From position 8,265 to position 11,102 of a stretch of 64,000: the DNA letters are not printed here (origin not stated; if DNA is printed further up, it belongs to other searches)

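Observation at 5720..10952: yeaH-spoVR-prkA stress module in non-canonical order with an 845-aa PrkA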

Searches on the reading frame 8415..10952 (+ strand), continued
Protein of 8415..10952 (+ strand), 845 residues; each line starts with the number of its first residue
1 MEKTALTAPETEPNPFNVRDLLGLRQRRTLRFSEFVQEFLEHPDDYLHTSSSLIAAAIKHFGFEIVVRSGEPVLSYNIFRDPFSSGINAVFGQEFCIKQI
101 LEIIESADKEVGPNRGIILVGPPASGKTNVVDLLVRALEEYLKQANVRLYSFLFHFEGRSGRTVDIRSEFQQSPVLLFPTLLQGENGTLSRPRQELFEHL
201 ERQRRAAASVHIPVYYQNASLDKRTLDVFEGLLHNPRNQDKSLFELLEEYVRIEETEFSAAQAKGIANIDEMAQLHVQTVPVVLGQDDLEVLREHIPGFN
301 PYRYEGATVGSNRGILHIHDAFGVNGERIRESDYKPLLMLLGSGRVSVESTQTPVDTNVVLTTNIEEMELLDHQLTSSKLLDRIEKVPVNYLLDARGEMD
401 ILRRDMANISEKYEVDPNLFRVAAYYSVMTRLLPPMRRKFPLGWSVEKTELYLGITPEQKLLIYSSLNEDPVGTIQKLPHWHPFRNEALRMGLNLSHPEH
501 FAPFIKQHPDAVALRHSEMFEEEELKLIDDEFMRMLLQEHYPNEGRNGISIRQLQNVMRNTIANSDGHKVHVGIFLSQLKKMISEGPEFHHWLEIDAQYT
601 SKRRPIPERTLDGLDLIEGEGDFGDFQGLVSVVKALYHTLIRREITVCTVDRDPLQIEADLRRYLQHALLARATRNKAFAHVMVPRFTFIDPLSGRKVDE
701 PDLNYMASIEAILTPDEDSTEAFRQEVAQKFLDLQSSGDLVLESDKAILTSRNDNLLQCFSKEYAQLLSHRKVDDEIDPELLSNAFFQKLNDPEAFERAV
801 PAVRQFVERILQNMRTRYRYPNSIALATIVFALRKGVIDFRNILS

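Call 44: find_encoding_contigs(protein=P0007, flank=10000, max_places=3)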
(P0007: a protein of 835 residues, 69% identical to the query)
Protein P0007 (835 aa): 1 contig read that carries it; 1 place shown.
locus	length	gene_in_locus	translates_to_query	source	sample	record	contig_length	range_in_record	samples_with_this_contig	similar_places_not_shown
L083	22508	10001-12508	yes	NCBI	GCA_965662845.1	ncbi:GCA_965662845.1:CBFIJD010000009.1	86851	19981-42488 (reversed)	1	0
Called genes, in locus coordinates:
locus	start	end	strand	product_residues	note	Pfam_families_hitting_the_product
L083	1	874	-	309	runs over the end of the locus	PF01408:GFO_IDH_MocA, PF22725:GFO_IDH_MocA_C3, PF02894:GFO_IDH_MocA_C (weak)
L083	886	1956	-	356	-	PF01594:AI-2E_transport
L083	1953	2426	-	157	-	-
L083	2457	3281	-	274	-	PF01553:Acyltransferase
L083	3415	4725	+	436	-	PF13638:PIN_4, PF13245:AAA_19 (faint), PF13604:AAA_30 (faint), PF02562:PhoH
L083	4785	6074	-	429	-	PF03060:NMO, PF01180:DHO_dh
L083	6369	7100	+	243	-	PF01381:HTH_3 (faint), PF13443:HTH_26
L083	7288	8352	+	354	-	PF04285:DUF444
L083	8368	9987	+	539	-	PF04293:SpoVR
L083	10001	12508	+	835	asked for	PF08298:AAA_PrkA, PF06798:PrkA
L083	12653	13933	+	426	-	PF13520:AA_permease_2, PF00324:AA_permease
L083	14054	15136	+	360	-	PF00072:Response_reg, PF02518:HATPase_c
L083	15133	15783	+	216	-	PF02223:Thymidylate_kin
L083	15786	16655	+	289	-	PF00583:Acetyltransf_1, PF13508:Acetyltransf_7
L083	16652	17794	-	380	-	PF04055:Radical_SAM, PF06969:HemN_C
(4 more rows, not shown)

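Call 46: search_protein_families(library=pfam, proteins=[L010:3140-5302:+], max_evalue=0.01)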
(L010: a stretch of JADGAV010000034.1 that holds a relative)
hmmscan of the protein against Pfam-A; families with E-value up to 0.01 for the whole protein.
L010:3140-5302:+ (721 aa): 2 families
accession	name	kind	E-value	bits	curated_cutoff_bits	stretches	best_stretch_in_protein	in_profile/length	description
PF08298.17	AAA_PrkA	-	2.3e-49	168.8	25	1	5-422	2-356/358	PrkA AAA domain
PF06798.17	PrkA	-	3e-29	102.9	25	1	429-710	1-253/255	PrkA serine protein kinase C-terminal domain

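Call 53: search_protein_representatives(alignment_id=A1)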
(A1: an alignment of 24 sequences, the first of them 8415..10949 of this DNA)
Query: 24 sequences, 832 profile positions. Proteins with E-value up to 0.001 (for the whole library): 700; up to 1e-10: 326; up to 1e-30: 75. The best 150 are listed.
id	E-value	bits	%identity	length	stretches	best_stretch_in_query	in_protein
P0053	0.0e+00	1438.2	-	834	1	1-831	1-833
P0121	0.0e+00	1088.7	-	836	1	6-831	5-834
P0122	3.2e-298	1007.9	-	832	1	206-831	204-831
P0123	1.8e-292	988.9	-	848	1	10-832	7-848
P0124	9.4e-243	824.4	-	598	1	240-832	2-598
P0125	1.8e-237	806.9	-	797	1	4-830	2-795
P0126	2.5e-208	710.5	-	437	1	13-441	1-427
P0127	2.5e-184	631.1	-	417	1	416-832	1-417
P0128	6.8e-182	623.1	-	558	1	310-830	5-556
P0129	7.6e-107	374.8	-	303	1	175-415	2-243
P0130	1.5e-103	363.9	-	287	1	546-831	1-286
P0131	6.7e-99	348.6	-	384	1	442-831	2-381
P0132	2.3e-93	330.3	-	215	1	618-831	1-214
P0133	2.3e-90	320.3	-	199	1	3-195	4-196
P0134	5.5e-80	286.0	-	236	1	2-235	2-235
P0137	1.4e-69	251.5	-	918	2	152-824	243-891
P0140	3.3e-64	233.8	-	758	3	19-454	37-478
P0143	1.5e-56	208.4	-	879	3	147-655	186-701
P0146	2.5e-52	194.5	-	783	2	19-458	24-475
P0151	2.0e-50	188.2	-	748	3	19-467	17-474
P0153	7.1e-49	183.1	-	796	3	15-146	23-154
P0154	2.3e-48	181.4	-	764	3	19-427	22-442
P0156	7.0e-47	176.5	-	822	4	151-434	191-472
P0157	1.1e-46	175.8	-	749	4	19-454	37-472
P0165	1.3e-42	162.4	-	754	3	19-452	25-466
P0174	1.3e-36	142.6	-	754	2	15-432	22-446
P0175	1.1e-35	139.5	-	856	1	14-430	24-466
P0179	1.6e-33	132.3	-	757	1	12-454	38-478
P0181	2.2e-33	131.9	-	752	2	15-454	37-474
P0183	4.9e-33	130.7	-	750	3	7-454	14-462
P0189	3.1e-31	124.7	-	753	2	10-454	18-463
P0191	4.8e-31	124.1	-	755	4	9-147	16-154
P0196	1.8e-30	122.2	-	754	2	13-428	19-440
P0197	5.7e-30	120.6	-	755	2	15-449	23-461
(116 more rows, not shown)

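Call 54: list_cluster_members(proteins=[P0137, P0140, P0143, P0146, P0151, P0153, P0154, P0156, P0175, P0123])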
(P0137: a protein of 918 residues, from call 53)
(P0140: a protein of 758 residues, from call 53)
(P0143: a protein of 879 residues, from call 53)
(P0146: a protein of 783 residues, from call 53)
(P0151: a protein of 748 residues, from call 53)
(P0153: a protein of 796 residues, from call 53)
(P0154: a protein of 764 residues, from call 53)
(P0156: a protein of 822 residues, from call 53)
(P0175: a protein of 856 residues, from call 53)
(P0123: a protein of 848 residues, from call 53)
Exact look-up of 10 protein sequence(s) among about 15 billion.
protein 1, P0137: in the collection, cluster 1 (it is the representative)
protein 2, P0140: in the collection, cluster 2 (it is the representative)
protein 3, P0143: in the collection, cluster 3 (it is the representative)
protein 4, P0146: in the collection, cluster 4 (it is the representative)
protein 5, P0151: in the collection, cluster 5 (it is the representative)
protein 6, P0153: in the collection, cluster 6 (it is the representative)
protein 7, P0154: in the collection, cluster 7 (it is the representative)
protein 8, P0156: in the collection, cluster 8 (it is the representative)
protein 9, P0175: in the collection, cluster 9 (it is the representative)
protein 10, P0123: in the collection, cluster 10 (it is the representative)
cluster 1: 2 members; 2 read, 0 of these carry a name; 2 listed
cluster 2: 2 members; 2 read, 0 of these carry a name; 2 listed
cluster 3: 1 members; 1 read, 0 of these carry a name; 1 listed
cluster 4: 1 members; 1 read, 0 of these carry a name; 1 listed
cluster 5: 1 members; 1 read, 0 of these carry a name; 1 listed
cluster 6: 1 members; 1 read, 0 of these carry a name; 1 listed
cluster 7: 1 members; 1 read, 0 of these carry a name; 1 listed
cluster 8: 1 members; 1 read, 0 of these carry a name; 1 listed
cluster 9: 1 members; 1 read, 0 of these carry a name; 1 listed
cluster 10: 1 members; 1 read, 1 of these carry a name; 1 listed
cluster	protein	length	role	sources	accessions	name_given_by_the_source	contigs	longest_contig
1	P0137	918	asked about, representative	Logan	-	-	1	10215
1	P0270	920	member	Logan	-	-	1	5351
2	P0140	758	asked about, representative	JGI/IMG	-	-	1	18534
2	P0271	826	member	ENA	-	-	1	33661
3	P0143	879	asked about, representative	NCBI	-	-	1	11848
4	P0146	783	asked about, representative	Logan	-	-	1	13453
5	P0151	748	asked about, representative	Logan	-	-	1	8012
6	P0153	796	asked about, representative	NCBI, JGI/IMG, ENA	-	-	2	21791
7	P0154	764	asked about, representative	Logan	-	-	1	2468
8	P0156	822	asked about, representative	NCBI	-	-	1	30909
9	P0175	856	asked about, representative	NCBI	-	-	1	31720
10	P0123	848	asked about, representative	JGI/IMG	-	hypothetical protein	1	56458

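Call 55: find_encoding_contigs(protein=P0153, flank=8000, max_places=2)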
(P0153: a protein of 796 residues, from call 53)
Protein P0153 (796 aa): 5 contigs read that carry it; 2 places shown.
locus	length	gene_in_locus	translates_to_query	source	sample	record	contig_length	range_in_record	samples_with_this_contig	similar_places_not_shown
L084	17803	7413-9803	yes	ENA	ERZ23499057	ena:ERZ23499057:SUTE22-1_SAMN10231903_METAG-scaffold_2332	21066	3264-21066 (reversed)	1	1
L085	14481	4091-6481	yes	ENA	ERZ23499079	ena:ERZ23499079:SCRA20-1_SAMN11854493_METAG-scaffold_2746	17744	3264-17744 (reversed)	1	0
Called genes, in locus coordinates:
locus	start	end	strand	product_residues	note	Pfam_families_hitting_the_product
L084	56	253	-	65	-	PF20095:DUF6485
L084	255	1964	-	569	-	PF00009:GTP_EFTU, PF01926:MMR_HSR1 (weak), PF03144:GTP_EFTU_D2, PF11987:IF-2, PF14578:GTP_EFTU_D4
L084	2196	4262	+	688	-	-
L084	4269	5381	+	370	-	PF04285:DUF444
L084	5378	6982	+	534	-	PF04293:SpoVR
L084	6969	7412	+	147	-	-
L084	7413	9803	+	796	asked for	PF08298:AAA_PrkA, PF06798:PrkA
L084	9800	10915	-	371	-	PF00226:DnaJ, PF01556:DnaJ_C, PF00684:DnaJ_CXXCXGXG, PF27659:CHP02642 (weak)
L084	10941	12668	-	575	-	PF00012:HSP70, PF06723:MreB_Mbl, PF00012:HSP70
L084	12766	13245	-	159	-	PF01025:GrpE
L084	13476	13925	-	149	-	PF13673:Acetyltransf_10, PF00583:Acetyltransf_1, PF13508:Acetyltransf_7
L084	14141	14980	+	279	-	-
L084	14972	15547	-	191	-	-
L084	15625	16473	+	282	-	-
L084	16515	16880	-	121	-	-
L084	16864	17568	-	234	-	PF12710:HAD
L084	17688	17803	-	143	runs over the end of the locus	PF00254:FKBP_C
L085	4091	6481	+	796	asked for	PF08298:AAA_PrkA, PF06798:PrkA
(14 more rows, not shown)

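Call 56: find_encoding_contigs(protein=P0140, flank=8000, max_places=2)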
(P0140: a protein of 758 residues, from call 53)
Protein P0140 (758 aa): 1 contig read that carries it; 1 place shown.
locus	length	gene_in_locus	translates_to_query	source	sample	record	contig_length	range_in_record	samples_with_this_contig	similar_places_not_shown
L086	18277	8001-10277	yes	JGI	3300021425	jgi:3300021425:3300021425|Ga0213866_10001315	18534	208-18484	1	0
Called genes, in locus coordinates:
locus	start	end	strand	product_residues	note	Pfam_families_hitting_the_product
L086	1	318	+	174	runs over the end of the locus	?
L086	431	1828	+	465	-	PF06689:zf-C4_ClpX, PF01078:Mg_chelatase (faint), PF05496:RuvB_N (faint), PF00004:AAA, PF07724:AAA_2, PF07728:AAA_5 (weak), PF13401:AAA_22 (faint), PF10431:ClpB_D2-small (weak)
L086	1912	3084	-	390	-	PF07617:DUF1579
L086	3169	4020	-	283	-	PF08327:AHSA1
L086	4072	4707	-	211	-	PF12840:HTH_20, PF01022:HTH_5 (weak)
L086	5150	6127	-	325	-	PF11249:DUF3047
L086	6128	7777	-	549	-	-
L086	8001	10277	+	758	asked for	PF08298:AAA_PrkA, PF06798:PrkA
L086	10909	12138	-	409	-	PF00078:RVT_1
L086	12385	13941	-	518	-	-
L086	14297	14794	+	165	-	-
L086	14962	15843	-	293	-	PF01430:HSP33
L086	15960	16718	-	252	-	PF00149:Metallophos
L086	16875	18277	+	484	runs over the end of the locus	?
